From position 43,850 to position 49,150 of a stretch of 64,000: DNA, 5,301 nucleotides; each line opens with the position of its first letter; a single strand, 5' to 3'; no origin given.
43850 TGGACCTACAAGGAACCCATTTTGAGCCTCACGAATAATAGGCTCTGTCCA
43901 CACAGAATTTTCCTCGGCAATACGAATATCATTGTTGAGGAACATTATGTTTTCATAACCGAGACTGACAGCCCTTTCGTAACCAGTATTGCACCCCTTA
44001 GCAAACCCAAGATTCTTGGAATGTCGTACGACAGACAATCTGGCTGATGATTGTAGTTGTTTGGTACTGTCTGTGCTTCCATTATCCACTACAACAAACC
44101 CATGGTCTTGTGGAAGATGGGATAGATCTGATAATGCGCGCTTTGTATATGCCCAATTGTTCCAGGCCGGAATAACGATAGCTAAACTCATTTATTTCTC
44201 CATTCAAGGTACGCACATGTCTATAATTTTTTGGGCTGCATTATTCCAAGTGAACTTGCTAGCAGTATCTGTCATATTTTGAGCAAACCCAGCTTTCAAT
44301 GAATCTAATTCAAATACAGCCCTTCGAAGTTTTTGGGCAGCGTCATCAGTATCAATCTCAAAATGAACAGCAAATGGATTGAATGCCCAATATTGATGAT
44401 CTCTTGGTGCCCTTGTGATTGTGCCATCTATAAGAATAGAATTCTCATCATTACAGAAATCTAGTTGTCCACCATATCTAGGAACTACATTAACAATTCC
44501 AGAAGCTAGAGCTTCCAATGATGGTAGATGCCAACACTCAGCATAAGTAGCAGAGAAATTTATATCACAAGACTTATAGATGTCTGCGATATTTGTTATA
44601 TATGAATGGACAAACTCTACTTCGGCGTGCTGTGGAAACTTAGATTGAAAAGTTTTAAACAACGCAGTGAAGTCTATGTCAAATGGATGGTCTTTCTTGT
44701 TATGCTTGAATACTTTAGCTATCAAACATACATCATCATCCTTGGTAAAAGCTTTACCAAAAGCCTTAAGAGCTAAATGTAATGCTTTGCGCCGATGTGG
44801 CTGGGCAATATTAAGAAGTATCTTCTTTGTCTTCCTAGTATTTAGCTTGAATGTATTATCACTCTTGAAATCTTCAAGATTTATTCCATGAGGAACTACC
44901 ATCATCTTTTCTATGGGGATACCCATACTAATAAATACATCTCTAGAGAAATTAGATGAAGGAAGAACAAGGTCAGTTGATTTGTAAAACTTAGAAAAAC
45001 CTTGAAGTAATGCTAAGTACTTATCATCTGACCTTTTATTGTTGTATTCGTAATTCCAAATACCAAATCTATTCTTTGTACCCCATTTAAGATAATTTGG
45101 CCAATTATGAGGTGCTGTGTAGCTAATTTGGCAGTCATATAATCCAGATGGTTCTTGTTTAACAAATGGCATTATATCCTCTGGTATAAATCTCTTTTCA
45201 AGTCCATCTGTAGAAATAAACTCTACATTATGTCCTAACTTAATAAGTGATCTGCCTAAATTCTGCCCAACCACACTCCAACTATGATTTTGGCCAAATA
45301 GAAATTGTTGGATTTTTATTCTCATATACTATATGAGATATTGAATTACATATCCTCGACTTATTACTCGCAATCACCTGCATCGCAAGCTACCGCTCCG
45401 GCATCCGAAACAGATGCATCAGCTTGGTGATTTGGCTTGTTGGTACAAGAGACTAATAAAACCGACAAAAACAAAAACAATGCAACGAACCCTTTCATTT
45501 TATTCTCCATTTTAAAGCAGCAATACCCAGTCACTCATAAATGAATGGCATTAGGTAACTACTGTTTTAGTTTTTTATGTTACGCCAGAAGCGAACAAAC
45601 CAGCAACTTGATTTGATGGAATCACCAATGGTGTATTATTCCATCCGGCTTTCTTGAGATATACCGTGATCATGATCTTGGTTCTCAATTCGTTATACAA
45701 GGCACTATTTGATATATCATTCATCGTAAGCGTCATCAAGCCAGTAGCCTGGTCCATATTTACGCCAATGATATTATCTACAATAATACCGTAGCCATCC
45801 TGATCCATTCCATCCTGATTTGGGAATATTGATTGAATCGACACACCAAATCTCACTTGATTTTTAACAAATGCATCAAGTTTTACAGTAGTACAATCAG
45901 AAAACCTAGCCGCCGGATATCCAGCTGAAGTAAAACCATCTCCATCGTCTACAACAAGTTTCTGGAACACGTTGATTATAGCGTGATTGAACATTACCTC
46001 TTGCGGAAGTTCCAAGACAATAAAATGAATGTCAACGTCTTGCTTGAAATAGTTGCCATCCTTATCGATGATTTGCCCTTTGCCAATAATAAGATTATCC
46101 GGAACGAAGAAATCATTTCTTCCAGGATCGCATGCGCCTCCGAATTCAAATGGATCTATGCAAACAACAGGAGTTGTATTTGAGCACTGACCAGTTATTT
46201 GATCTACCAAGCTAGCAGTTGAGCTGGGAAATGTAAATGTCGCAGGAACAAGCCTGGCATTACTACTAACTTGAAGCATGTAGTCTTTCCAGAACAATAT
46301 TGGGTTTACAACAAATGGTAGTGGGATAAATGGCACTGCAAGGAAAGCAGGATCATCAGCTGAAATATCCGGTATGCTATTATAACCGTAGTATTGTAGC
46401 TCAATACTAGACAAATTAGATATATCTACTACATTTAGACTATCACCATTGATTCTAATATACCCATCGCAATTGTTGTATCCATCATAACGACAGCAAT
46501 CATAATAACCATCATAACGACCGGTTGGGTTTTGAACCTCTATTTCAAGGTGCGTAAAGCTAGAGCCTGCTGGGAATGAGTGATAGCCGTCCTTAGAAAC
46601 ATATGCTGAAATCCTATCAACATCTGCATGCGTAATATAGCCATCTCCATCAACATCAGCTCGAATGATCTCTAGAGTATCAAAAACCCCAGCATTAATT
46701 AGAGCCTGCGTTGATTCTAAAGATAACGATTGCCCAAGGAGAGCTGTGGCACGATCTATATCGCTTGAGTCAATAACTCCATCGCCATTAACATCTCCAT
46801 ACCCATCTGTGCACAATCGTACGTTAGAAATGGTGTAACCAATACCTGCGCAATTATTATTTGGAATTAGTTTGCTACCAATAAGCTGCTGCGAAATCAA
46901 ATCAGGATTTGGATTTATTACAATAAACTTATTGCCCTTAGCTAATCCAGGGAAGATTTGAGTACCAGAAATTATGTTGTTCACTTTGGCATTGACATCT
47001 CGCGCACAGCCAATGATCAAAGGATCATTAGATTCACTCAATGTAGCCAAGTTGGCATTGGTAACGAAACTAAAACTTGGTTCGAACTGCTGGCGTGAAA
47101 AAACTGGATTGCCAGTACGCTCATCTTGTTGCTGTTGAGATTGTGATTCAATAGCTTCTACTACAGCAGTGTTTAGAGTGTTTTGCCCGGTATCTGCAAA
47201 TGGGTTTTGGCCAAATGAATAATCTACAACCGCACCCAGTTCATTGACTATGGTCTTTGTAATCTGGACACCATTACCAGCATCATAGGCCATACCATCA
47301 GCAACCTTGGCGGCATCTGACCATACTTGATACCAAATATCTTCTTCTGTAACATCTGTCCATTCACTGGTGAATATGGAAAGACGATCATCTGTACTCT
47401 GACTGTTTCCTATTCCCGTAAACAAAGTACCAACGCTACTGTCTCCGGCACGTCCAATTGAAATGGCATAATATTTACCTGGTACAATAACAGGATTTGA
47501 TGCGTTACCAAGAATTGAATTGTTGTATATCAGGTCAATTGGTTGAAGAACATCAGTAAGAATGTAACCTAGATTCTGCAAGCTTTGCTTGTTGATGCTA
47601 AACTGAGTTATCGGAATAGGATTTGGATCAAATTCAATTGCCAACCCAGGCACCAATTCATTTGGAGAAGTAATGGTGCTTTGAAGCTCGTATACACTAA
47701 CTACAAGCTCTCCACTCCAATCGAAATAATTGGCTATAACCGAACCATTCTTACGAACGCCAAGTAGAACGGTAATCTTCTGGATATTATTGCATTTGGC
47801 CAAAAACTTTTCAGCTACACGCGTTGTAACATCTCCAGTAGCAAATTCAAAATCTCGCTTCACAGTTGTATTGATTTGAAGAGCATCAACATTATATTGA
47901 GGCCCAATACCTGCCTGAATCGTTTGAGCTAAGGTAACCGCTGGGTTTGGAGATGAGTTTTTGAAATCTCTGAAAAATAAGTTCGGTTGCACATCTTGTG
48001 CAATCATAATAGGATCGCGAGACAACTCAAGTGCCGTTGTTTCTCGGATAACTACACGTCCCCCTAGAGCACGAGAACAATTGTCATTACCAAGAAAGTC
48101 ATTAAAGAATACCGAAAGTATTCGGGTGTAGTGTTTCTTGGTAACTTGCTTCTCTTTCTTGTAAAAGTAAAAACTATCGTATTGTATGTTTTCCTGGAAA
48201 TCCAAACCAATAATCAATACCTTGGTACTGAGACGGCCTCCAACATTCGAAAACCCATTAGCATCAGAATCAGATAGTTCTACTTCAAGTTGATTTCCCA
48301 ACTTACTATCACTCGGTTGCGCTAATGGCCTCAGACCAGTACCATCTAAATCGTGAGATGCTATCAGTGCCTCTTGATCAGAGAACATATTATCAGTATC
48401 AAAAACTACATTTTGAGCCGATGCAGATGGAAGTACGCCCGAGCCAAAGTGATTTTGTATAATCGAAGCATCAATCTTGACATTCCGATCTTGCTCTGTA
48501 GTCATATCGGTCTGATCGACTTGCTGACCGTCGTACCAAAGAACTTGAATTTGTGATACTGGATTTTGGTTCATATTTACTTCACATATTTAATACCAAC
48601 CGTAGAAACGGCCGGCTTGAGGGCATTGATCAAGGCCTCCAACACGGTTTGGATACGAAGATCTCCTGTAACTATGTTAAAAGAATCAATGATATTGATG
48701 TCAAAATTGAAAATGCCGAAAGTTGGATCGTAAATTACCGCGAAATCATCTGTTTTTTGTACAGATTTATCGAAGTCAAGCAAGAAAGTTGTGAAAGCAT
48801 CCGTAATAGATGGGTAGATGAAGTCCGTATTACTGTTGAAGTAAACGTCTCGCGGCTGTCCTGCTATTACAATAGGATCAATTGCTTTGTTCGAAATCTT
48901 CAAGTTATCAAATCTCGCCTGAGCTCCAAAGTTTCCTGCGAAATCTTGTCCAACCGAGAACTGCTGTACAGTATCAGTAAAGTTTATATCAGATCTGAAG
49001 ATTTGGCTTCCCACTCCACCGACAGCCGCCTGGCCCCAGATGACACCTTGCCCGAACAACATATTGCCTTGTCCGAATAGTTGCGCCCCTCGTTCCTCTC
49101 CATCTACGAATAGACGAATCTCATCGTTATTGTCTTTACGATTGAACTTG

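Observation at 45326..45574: Unannotated 44-aa lipoprotein gene wedged between the tail-fibre module and the glycan island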

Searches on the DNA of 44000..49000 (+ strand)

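Call 6: search_dna_similar(query=window:44000-49000:+, collection=phages, mode=near)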
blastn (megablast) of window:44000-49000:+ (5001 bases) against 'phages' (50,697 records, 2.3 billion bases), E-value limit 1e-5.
No match.

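Call 90: search_rna_families(source=window, start=45200, end=45700, threshold=evalue, max_evalue=1)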
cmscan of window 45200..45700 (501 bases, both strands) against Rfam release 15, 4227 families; matches with E-value up to 1: 0.
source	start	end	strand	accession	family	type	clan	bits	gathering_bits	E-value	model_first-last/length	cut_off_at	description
